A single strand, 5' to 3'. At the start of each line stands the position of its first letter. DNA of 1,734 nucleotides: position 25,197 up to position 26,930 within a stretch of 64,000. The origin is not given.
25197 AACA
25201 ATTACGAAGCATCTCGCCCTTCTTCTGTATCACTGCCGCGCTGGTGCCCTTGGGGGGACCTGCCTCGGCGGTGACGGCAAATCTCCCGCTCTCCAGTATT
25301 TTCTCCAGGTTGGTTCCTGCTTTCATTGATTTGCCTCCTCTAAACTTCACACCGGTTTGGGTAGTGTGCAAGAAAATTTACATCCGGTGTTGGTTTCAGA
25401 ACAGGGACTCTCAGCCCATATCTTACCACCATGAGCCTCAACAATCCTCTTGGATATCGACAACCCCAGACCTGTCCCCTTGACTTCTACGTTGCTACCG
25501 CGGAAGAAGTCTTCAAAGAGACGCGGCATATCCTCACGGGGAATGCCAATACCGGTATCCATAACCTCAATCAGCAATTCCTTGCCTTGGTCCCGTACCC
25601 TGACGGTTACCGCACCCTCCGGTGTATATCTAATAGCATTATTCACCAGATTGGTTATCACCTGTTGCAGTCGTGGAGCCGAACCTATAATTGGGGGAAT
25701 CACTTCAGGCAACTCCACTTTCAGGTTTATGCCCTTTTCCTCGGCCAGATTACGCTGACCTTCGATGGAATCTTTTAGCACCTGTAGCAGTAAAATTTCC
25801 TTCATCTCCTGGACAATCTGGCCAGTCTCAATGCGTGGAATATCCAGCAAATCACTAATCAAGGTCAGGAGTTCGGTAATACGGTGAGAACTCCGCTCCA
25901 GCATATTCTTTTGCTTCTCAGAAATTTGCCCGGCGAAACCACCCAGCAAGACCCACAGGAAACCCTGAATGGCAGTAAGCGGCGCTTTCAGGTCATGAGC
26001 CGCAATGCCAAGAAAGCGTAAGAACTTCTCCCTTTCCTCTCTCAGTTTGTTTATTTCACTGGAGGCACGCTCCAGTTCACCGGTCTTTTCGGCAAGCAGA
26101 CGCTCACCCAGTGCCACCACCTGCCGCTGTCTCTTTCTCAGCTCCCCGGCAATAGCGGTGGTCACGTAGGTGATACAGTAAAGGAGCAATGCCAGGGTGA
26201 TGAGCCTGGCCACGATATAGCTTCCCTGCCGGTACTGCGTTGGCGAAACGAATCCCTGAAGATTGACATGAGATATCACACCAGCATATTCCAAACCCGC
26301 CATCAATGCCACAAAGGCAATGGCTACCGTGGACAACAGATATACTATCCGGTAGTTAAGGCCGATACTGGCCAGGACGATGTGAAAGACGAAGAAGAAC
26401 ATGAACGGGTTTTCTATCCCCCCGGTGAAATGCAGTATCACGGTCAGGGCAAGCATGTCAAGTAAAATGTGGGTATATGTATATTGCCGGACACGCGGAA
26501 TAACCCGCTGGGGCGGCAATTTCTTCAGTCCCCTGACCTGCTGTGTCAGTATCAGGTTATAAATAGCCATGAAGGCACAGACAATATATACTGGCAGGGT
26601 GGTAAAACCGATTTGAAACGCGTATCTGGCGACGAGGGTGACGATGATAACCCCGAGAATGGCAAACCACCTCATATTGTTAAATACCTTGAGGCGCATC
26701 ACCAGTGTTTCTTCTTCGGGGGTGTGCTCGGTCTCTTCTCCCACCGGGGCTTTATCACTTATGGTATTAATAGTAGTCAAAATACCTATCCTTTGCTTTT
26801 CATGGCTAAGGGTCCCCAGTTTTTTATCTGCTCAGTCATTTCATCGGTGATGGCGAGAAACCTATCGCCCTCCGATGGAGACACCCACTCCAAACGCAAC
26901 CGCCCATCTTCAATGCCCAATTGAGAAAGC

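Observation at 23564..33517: MetF-MetV-MvhD-HdrA(GltD-fused)-HdrC-like operon lacking HdrB, with a histidine kinase and two CheY-like receivers embedded, carried on the island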

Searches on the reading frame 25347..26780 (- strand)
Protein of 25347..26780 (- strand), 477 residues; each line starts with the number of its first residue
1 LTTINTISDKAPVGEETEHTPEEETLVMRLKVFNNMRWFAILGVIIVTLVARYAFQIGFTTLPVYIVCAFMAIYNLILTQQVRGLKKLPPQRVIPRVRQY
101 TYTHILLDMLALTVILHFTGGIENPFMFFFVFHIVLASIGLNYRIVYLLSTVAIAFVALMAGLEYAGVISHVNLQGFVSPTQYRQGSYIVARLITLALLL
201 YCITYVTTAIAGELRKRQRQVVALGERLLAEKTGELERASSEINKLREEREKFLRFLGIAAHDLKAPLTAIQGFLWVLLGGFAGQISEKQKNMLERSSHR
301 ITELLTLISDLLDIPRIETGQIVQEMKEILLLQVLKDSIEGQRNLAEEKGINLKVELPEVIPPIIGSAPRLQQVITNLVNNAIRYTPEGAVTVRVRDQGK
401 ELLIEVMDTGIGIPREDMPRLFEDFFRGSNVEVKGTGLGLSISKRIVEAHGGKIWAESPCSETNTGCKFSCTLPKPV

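Call 4: search_protein_families(library=pfam, proteins=[window:25347-26780:-], max_evalue=0.01)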
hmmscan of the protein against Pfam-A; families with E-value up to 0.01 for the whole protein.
window:25347-26780:- (477 aa): 3 families
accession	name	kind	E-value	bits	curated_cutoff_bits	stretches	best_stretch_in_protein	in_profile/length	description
PF02518.31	HATPase_c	-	1.3e-31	109.7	26.4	1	368-476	3-110/111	Histidine kinase-, DNA gyrase B-, and HSP90-like ATPase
PF00512.31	HisKA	-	2.5e-12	47.1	26.9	1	255-320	4-66/66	His Kinase A (phospho-acceptor) domain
PF13581.12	HATPase_c_2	-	0.00077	19.9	27.4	1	375-448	40-110/127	Histidine kinase-like ATPase domain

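Call 9: find_homologous_proteins(query=window:25347-26780:-, max_evalue=1e-10)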
Query window:25347-26780:- (477 aa): 6093 proteins with E <= 1e-10 among 8000 candidates; the best 120 are listed.
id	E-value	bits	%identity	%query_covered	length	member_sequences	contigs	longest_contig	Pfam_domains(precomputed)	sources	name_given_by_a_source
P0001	0.0e+0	1046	100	100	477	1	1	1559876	PF02518.32,PF00512.32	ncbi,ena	-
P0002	5.8e-281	950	91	100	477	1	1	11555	PF02518.32,PF00512.32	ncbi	-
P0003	3.9e-279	944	89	100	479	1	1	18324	PF02518.32,PF00512.32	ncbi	-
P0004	6.2e-277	937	90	97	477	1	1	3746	PF02518.32,PF00512.32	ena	-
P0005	3.7e-274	928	88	100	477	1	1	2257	PF02518.32,PF00512.32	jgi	jgi:signal transduction histidine kinase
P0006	8.0e-274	927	87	100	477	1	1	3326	PF02518.32,PF00512.32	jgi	jgi:signal transduction histidine kinase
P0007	3.0e-269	911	85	100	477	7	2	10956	PF25323.3,PF02518.32,PF00512.32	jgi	jgi:signal transduction histidine kinase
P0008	1.2e-268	910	86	100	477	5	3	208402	PF02518.32,PF00512.32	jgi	jgi:signal transduction histidine kinase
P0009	3.9e-266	901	85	99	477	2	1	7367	PF02518.32,PF00512.32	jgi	jgi:signal transduction histidine kinase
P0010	6.2e-266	901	85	100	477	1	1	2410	PF02518.32,PF00512.32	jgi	jgi:signal transduction histidine kinase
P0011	5.3e-265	897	84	100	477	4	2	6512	PF02518.32,PF00512.32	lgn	-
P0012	1.0e-263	893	84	100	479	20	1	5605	PF25323.3,PF02518.32,PF00512.32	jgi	jgi:signal transduction histidine kinase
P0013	2.0e-261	886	84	100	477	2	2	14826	PF02518.32,PF00512.32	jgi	jgi:signal transduction histidine kinase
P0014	7.1e-260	881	83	100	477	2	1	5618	PF02518.32,PF00512.32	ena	-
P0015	9.6e-251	850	81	99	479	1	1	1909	PF25323.3,PF02518.32,PF00512.32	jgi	jgi:signal transduction histidine kinase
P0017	8.3e-247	838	79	100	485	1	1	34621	PF02518.32,PF00512.32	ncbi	-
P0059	4.3e-231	786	79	94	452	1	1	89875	PF02518.32,PF00512.32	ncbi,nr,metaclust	ncbi:MAG: hypothetical protein A2144_01775 [Chloroflexi bacterium RBG_16_50_9]|nr:MAG: hypothetical 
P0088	1.4e-223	761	73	97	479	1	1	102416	PF25323.3,PF02518.32,PF00512.32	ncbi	-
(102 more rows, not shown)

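Call 10: find_encoding_contigs(protein=P0001, flank=10000, max_places=3)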
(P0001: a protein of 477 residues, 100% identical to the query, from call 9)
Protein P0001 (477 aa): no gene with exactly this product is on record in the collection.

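Call 11: find_encoding_contigs(protein=P0003, flank=10000, max_places=3)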
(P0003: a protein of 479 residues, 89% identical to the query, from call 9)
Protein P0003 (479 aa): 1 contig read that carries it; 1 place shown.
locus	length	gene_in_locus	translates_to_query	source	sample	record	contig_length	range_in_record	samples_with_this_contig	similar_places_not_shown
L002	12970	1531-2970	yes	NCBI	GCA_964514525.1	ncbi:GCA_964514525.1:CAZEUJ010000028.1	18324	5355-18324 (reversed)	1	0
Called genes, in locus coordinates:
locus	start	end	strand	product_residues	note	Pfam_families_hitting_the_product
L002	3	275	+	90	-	?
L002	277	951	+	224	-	PF12225:DUF5981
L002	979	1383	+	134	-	PF02662:FlpD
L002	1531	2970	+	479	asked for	PF00512:HisKA, PF02518:HATPase_c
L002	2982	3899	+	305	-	PF02219:MTHFR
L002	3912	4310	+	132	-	PF00072:Response_reg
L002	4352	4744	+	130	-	PF00072:Response_reg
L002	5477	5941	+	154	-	PF13669:Glyoxalase_4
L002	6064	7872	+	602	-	PF08448:PAS_4, PF13426:PAS_9 (faint), PF01590:GAF, PF13185:GAF_2, PF13492:GAF_3, PF07730:HisKA_3, PF13581:HATPase_c_2 (weak), PF02518:HATPase_c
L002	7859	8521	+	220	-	PF00072:Response_reg, PF00196:GerE, PF08281:Sigma70_r4_2 (faint)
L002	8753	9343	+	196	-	PF13183:Fer4_8, PF13187:Fer4_9, PF13534:Fer4_17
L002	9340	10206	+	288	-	PF02754:CCG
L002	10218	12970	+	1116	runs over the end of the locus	PF12831:FAD_oxidored (weak), PF13450:NAD_binding_8 (weak), PF14691:Fer4_20, PF01266:DAO (weak), PF07992:Pyr_redox_2, PF13738:Pyr_redox_3, PF12838:Fer4_7, PF14697:Fer4_21, +15 more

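Call 12: find_encoding_contigs(protein=P0008, flank=10000, max_places=3)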
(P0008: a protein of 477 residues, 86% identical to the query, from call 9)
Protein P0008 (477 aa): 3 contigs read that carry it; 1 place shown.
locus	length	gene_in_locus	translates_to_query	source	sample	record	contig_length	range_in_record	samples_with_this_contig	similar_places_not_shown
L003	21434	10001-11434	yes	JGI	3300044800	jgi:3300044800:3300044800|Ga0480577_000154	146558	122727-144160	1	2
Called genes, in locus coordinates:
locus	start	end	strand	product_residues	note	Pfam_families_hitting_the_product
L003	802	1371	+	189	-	PF13183:Fer4_8, PF13187:Fer4_9 (weak), PF13534:Fer4_17, PF00037:Fer4, PF13237:Fer4_10, PF14697:Fer4_21, PF12838:Fer4_7, PF13187:Fer4_9, +6 more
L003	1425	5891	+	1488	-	PF14691:Fer4_20, PF07992:Pyr_redox_2, PF13450:NAD_binding_8, PF13738:Pyr_redox_3, PF00070:Pyr_redox, PF00890:FAD_binding_2, PF07992:Pyr_redox_2, PF12831:FAD_oxidored, +17 more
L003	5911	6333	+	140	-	PF02662:FlpD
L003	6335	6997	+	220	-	PF12225:DUF5981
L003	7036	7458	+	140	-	PF02662:FlpD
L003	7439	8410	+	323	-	PF01058:Oxidored_q6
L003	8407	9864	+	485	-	PF27537:HoxH, PF00374:NiFeSe_Hases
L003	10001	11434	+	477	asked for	PF00512:HisKA, PF02518:HATPase_c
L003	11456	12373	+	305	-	PF02219:MTHFR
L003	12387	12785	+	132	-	PF00072:Response_reg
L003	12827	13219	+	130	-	PF00072:Response_reg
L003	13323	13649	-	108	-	-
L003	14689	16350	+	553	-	PF03814:KdpA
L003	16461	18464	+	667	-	PF00122:E1-E2_ATPase, PF00702:Hydrolase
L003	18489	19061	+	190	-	PF02669:KdpC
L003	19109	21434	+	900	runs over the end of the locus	PF00582:Usp (faint), PF02702:KdpD, PF13493:DUF4118, PF13492:GAF_3, PF00512:HisKA, PF02518:HATPase_c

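Call 21: find_encoding_contigs(protein=P0059, flank=10000, max_places=2)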
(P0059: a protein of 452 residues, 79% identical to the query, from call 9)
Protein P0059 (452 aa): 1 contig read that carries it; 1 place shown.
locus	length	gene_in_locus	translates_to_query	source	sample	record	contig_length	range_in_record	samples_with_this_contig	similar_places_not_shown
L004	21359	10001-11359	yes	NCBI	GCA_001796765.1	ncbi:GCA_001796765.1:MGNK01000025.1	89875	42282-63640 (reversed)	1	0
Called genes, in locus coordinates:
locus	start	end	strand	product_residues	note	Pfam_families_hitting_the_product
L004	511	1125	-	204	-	PF01467:CTP_transf_like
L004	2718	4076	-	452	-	PF11638:DnaA_N, PF00308:Bac_DnaA, PF01695:IstB_IS21 (weak), PF00004:AAA (faint), PF08299:Bac_DnaA_C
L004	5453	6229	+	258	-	PF01503:PRA-PH (faint), PF03819:MazG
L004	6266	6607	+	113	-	-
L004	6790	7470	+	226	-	PF13510:Fer2_4, PF10588:NADH-G_4Fe-4S_3, PF22117:Fer4_Nqo3 (weak)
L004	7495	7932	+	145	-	PF01257:2Fe-2S_thioredx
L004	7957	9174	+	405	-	-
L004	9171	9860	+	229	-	PF12225:DUF5981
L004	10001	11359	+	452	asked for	PF00512:HisKA, PF02518:HATPase_c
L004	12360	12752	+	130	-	PF00072:Response_reg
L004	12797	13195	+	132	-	PF00072:Response_reg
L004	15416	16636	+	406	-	PF00696:AA_kinase, PF01842:ACT, PF22468:ACT_9, PF01842:ACT (weak), PF13840:ACT_7, PF22468:ACT_9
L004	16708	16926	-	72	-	PF01106:NifU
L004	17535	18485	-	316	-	PF17284:Spermine_synt_N, PF01564:Spermine_synth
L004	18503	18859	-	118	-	PF02675:AdoMet_dc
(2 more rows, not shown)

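Call 22: find_encoding_contigs(protein=P0088, flank=10000, max_places=2)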
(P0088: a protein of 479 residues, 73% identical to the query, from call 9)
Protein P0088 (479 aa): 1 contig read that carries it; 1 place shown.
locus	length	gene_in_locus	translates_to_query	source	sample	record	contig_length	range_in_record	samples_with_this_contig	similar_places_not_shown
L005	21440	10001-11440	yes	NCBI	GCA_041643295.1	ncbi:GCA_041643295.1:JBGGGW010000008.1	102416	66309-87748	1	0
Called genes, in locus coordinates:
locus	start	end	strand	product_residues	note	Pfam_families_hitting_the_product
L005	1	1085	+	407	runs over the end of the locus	PF00291:PALP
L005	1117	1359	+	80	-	PF09383:NIL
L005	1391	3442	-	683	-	PF04879:Molybdop_Fe4S4, PF00384:Molybdopterin, PF01568:Molydop_binding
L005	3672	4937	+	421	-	PF07690:MFS_1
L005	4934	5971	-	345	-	PF00389:2-Hacid_dh, PF02826:2-Hacid_dh_C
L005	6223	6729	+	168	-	PF00258:Flavodoxin_1, PF12724:Flavodoxin_5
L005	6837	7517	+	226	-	PF00111:Fer2 (weak), PF13510:Fer2_4, PF00037:Fer4 (faint), PF10588:NADH-G_4Fe-4S_3, PF22117:Fer4_Nqo3, PF12838:Fer4_7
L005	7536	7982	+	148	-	PF01257:2Fe-2S_thioredx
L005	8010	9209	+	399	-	PF01512:Complex1_51K, PF10589:NADH_4Fe-4S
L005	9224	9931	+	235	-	PF12225:DUF5981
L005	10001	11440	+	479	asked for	PF25323:6TM_PilS, PF00512:HisKA, PF02518:HATPase_c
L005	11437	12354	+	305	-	PF02219:MTHFR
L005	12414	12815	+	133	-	PF00072:Response_reg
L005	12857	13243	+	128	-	PF00072:Response_reg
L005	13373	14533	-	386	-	PF26233:NicX (weak)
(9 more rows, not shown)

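Call 23: find_encoding_contigs(protein=P0017, flank=10000, max_places=2)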
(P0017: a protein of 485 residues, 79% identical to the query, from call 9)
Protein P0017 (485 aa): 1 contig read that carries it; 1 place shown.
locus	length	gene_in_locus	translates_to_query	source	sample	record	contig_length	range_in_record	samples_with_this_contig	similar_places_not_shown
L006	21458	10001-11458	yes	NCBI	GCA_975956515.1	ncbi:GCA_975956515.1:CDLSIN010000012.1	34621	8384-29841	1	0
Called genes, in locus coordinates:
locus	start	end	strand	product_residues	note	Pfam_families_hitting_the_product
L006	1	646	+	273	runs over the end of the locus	PF00890:FAD_binding_2 (weak), PF07992:Pyr_redox_2 (weak), PF12831:FAD_oxidored, PF13450:NAD_binding_8 (weak), PF00037:Fer4 (weak), PF12797:Fer4_2 (weak), PF12837:Fer4_6 (weak), PF13237:Fer4_10 (weak)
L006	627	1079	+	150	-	PF01257:2Fe-2S_thioredx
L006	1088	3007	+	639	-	PF01257:2Fe-2S_thioredx, PF01512:Complex1_51K, PF10531:SLBB, PF10589:NADH_4Fe-4S, PF00037:Fer4 (weak), PF13187:Fer4_9 (weak), PF13237:Fer4_10 (weak), PF14697:Fer4_21 (weak), +3 more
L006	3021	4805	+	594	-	PF13510:Fer2_4, PF12797:Fer4_2 (faint), PF12838:Fer4_7, PF13183:Fer4_8 (weak), PF00037:Fer4 (weak), PF12838:Fer4_7, PF13187:Fer4_9 (weak), PF14697:Fer4_21, +4 more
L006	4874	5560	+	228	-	PF13510:Fer2_4, PF12838:Fer4_7 (faint), PF00037:Fer4 (faint), PF10588:NADH-G_4Fe-4S_3, PF22117:Fer4_Nqo3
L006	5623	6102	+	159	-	PF01257:2Fe-2S_thioredx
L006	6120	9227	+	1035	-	PF01257:2Fe-2S_thioredx (weak), PF01512:Complex1_51K, PF10531:SLBB (weak), PF10589:NADH_4Fe-4S, PF14691:Fer4_20, PF01946:Thi4 (weak), PF07992:Pyr_redox_2, PF13450:NAD_binding_8, +5 more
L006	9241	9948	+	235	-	PF12225:DUF5981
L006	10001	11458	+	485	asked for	PF00512:HisKA, PF02518:HATPase_c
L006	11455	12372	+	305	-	PF02219:MTHFR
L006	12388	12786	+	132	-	PF00072:Response_reg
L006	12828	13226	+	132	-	PF00072:Response_reg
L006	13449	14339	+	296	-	PF01058:Oxidored_q6, PF14720:NiFe_hyd_SSU_C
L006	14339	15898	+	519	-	PF27537:HoxH, PF00374:NiFeSe_Hases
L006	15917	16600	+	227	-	PF12225:DUF5981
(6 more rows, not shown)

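Call 31: find_related_loci(query=A2, collection=genome_contigs, flank=10000)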
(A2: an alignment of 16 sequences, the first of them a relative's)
Query A2 (477 aa) in genome_contigs; peptide patterns used: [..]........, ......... (x = any residue, [..] = any of these).
471 stretches matched a pattern; 430 encode a relative of the query (tblastn E <= 1e-3); the best 80 are kept; 80 distinct loci.
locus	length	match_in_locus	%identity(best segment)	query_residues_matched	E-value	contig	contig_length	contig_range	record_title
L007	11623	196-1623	84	1-476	0e+0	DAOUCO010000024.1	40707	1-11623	MAG TPA_asm: Dehalococcoidales bacterium isolate H81_827 199329, whole genome shotgun sequence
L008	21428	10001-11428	87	1-476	0e+0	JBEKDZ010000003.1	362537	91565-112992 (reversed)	MAG: Dehalococcoidales bacterium isolate SPRUCE 195 SPRUCE_195_3, whole genome shotgun sequence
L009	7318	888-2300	77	5-475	0e+0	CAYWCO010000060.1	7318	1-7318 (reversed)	MAG TPA_asm: uncultured Dehalococcoidales bacterium isolate binchicken_co332_5 genome assembly, contig: NODE_3240_length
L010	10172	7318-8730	75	5-475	0e+0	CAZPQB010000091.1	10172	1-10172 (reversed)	MAG TPA_asm: uncultured Dehalococcoidaceae bacterium isolate SRP214966_co4_72 genome assembly, contig: NODE_7307_length_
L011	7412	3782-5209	74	1-476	0e+0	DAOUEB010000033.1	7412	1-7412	MAG TPA_asm: Dehalococcoidales bacterium isolate N3_157 k131_1700346, whole genome shotgun sequence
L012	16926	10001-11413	77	5-475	0e+0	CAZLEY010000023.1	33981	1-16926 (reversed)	MAG TPA_asm: uncultured Dehalococcoidaceae bacterium isolate binchicken_co228_510 genome assembly, contig: NODE_1534_len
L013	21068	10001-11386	77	14-475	0e+0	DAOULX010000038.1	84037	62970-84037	MAG TPA_asm: Dehalococcoidales bacterium isolate W31_63 k127_47602, whole genome shotgun sequence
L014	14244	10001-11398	75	10-476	0e+0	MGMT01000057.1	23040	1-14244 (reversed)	MAG: Chloroflexi bacterium RBG_13_51_52 RBG_13_scaffold_2914, whole genome shotgun sequence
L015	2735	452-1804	78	26-476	0e+0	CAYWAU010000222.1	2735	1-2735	MAG TPA_asm: uncultured Dehalococcoidaceae bacterium isolate binchicken_co100_127 genome assembly, contig: NODE_60112_le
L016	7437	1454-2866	74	5-476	0e+0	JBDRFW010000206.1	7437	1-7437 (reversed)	MAG: Chloroflexota bacterium isolate MEGAHIT-group-1.392 k141_7716279, whole genome shotgun sequence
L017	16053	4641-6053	69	5-475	0e+0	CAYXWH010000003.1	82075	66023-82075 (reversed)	MAG TPA_asm: uncultured Dehalococcoidaceae bacterium isolate binchicken_co334_258 genome assembly, contig: NODE_388_leng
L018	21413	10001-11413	74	5-476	0e+0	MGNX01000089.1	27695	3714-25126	MAG: Chloroflexi bacterium RBG_16_60_22 RBG_16_scaffold_6095, whole genome shotgun sequence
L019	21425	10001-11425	70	1-475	0e+0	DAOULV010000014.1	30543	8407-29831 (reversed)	MAG TPA_asm: Dehalococcoidales bacterium isolate W31_56 k127_311021, whole genome shotgun sequence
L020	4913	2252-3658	74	7-475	0e+0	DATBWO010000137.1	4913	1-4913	MAG TPA_asm: Dehalococcoidia bacterium isolate SMAG_U7543 k141_1837962, whole genome shotgun sequence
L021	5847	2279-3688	66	7-475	0e+0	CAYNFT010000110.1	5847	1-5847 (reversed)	MAG TPA_asm: uncultured Dehalococcoidales bacterium isolate binchicken_co89_477 genome assembly, contig: NODE_29387_leng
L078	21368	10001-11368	46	18-475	4e-129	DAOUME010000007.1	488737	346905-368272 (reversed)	MAG TPA_asm: Anaerolineae bacterium isolate W31_79 k127_419255, whole genome shotgun sequence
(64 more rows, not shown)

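Call 36: search_protein_families(library=ncbifam, proteins=[window:25347-26780:-, L003:1425-5891:+], max_evalue=0.001)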
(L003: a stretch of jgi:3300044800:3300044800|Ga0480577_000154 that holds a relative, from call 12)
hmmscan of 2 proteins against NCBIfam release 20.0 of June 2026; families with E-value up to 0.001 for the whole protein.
window:25347-26780:- (477 aa): 83 families (the best 25 are shown)
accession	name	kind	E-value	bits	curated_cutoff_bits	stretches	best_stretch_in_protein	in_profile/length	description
NF046044.1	PnpS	equivalog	5.5e-49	167.2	400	1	243-474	160-390/390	two-component system histidine kinase PnpS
TIGR02966.1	phoR_proteo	equivalog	1.9e-44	152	334.2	1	241-473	105-333/333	phosphate regulon sensor histidine kinase PhoR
TIGR02956.1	TMAO_torS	equivalog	4.1e-43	147.6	676.5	1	255-474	466-681/967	TMAO reductase system sensor histidine kinase/response regulator TorS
NF041880.1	EPS_EpsF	equivalog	1.1e-42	146.3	900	1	237-474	258-492/492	response regulator EpsF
NF033092.0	HK_WalK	equivalog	4.2e-40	137.9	725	1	244-474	366-593/594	cell wall metabolism sensor histidine kinase WalK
NF006800.0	PRK09303.1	equivalog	5.4e-40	137.5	342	1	234-474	125-376/383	histidine kinase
NF011874.0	PRK15347.1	equivalog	2.4e-38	131.8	852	1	226-474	374-613/921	two component system sensor kinase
NF008318.0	PRK11107.1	equivalog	2.4e-37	128.5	890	1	256-473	296-516/920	two-component sensor histidine kinase BarA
NF041735.1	hist_kin_RppB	equivalog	5.3e-37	127.6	400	1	256-474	219-438/438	two-component system sensor histidine kinase RppB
NF038297.2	hybrid_HK_HrmK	equivalog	9.3e-37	126.9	725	1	239-474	224-456/607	hybrid histidine kinase/response regulator HrmK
NF045595.1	HK_scytonemin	equivalog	6.4e-35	120.6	865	1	234-475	399-635/637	scytonemin biosynthesis sensor histidine kinase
NF041832.1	near_NosP_CTERM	subfamily_domain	4.3e-34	118.2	400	1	255-474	9-224/370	NahK/ErcS family hybrid sensor histidine kinase/response regulator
NF008312.0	PRK11100.1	equivalog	8.4e-34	117.2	356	1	173-456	172-458/477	two-component system sensor histidine kinase CreC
NF012163.2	BaeS_SmeS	equivalog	8.8e-34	117.2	500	1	226-458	209-445/457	sensor histidine kinase efflux regulator BaeS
NF008468.0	PRK11360.1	equivalog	1.8e-33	115.8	646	1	261-474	404-607/616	two-component system sensor histidine kinase AtoS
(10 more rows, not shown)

L003:1425-5891:+ (1488 aa): 189 families (the best 25 are shown)
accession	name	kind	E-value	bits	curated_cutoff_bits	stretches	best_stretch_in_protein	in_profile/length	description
NF040770.1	hetero_SS_HdrA2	exception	9.2e-287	953.3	1100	4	633-910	286-563/777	CoB-CoM heterodisulfide reductase HdrA2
NF041778.1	hetero_SS_HdrA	equivalog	2.2e-216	720.2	1400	4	628-916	294-579/771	ferredoxin:CoB-CoM heterodisulfide reductase subunit HdrA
NF041891.1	hdrA_Methbact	equivalog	3.9e-202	673.5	1300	4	633-908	283-557/762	ferredoxin:CoB-CoM heterodisulfide reductase subunit HdrA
NF009410.0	PRK12771.1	subfamily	1.2e-174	582.1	516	4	165-667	48-544/566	NAD(P)-binding protein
NF009454.0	PRK12814.1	equivalog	3.4e-146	488.3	916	1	78-642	31-582/657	putative NADPH-dependent glutamate synthase small subunit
NF009414.0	PRK12778.1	equivalog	4.7e-138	461.6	1103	1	164-563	336-751/752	bifunctional dihydroorotate dehydrogenase B NAD binding subunit/NADPH-dependent glutamate synthase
TIGR01316.1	gltA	equivalog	1e-123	413.5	471.75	1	163-561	34-449/449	NADPH-dependent glutamate synthase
NF010590.0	PRK13984.1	equivalog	7.1e-111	371.2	946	1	145-564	176-609/611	putative oxidoreductase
TIGR03315.1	Se_ygfK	equivalog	3.8e-97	325.9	835.3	1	165-649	445-899/1012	putative selenate reductase subunit YgfK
NF009413.0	PRK12775.1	equivalog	4e-97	326.2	1895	1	164-569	338-765/1006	putative trifunctional 2-polyprenylphenol hydroxylase/glutamate synthase subunit beta/ferritin domain-containing protein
TIGR01318.1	gltD_gamma_fam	subfamily_domain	5.4e-96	322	482.95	1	163-562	46-466/467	glutamate synthase, small subunit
NF009408.0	PRK12769.1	equivalog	9.3e-91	304.9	1003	1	160-562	229-652/659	formate-dependent uric acid utilization protein AegA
NF009409.0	PRK12770.1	subfamily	1.4e-85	287.5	343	1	251-564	15-353/360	putative glutamate synthase subunit beta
NF009415.0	PRK12779.1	equivalog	5.5e-81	272.8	1519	1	166-565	209-630/944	putative bifunctional glutamate synthase subunit beta/2-polyprenylphenol hydroxylase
NF009451.0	PRK12809.1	equivalog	8e-78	262.3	1154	1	146-556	198-629/639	formate-dependent uric acid utilization protein YgfT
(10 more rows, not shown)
